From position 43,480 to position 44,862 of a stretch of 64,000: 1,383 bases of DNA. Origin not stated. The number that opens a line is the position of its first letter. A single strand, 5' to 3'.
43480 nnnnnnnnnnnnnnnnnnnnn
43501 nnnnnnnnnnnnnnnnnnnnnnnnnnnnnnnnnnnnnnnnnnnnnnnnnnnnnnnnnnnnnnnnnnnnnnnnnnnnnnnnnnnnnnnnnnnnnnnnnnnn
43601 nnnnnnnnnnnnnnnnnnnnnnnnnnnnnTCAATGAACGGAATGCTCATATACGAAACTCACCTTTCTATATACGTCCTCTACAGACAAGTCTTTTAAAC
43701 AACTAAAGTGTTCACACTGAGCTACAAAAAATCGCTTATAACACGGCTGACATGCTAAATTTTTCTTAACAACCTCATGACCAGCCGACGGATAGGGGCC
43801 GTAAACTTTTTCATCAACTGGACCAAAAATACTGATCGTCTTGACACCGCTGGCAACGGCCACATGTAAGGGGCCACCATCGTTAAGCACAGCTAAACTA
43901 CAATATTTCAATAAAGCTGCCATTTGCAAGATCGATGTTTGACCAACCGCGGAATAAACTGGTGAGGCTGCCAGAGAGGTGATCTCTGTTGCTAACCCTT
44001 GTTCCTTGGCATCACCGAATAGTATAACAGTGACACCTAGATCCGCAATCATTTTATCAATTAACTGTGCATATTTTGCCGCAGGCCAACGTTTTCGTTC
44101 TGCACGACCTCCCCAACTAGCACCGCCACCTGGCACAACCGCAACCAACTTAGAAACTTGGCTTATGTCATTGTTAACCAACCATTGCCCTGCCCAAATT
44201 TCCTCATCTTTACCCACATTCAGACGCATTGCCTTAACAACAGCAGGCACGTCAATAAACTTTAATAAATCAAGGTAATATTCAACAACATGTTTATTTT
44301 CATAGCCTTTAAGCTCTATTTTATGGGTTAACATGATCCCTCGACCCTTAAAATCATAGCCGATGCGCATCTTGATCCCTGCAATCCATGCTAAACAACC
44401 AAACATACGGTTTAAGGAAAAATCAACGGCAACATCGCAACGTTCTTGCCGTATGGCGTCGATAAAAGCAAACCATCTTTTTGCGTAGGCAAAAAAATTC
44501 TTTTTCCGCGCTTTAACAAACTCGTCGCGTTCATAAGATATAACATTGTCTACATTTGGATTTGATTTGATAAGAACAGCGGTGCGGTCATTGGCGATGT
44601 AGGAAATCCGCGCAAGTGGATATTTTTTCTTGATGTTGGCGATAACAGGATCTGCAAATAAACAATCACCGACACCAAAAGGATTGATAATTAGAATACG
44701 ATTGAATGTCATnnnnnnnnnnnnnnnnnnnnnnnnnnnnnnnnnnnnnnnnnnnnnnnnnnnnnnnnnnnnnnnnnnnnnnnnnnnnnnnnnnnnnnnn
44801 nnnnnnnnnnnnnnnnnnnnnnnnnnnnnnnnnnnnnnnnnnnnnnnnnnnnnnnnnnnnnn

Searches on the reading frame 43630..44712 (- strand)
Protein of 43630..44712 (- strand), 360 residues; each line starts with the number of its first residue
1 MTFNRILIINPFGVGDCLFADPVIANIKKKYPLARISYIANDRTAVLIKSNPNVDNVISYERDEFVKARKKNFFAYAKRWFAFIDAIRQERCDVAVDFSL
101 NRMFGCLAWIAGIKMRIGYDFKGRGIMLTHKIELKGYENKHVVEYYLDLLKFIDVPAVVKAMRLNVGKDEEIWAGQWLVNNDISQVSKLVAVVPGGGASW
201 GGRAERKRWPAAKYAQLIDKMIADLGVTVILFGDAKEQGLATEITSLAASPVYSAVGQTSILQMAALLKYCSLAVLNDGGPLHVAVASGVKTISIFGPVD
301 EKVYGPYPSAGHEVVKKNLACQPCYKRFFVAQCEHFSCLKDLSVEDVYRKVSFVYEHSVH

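Call 17: search_protein_families(library=pfam, proteins=[window:43630-44712:-], max_evalue=0.001)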
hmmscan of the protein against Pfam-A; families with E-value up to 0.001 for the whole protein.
window:43630-44712:- (360 aa): 1 family
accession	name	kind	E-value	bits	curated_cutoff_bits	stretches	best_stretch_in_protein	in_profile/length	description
PF01075.23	Glyco_transf_9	-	3e-28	99.2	22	1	81-327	2-239/247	Glycosyltransferase family 9 (heptosyltransferase)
